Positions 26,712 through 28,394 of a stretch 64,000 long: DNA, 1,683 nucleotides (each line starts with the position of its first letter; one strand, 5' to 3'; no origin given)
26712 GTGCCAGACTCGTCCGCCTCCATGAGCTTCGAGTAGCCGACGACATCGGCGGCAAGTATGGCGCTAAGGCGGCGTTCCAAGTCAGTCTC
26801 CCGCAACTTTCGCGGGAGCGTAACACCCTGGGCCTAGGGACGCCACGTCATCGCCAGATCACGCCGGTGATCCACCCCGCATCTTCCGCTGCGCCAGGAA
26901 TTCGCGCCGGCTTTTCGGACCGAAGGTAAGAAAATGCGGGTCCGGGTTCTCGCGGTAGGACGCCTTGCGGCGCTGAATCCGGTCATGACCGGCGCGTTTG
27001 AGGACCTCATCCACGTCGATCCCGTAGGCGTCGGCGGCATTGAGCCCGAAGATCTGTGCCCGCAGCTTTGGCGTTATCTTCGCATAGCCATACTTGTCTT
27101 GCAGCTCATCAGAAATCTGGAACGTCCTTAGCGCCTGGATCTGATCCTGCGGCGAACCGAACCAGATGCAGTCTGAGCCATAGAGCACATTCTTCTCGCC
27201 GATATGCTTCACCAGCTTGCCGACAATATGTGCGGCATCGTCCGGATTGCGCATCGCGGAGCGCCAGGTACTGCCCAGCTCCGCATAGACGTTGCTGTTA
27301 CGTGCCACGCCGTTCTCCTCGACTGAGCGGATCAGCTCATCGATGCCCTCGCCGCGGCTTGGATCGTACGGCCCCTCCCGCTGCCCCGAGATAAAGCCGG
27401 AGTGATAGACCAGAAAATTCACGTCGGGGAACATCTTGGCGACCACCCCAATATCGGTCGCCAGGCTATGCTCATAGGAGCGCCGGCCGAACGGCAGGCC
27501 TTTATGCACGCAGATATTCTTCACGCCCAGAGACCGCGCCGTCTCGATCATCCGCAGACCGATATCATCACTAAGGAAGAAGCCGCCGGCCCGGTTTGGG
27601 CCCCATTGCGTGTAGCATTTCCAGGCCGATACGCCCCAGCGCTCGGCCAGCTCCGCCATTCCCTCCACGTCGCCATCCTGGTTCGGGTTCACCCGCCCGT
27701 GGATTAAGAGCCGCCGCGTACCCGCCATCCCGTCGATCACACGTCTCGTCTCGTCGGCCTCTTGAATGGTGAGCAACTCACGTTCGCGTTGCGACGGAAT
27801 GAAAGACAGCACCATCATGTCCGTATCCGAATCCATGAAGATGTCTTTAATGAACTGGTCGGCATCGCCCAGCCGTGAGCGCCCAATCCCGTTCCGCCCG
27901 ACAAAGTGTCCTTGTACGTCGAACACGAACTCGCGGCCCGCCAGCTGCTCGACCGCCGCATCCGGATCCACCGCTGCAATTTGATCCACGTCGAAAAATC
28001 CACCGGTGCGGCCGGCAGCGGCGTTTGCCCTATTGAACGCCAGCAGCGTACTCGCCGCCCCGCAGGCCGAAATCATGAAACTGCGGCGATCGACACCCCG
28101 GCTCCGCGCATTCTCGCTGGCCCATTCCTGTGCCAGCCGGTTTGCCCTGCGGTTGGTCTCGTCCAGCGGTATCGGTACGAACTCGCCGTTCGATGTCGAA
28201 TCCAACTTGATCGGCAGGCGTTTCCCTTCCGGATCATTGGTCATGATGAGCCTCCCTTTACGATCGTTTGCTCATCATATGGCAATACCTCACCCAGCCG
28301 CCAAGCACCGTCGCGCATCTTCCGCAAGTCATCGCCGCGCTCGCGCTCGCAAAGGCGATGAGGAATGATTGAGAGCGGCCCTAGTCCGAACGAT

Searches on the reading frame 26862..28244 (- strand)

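Call 89: search_protein_families(library=pfam, max_evalue=0.0001, proteins=[window:26862-28244:-])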
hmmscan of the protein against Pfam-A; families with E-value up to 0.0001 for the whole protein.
window:26862-28244:- (461 aa): 1 family
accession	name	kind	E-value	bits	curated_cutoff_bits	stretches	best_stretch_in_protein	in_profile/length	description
PF04909.20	Amidohydro_2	-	2.2e-14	54.3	26.4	1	161-409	61-289/289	Amidohydrolase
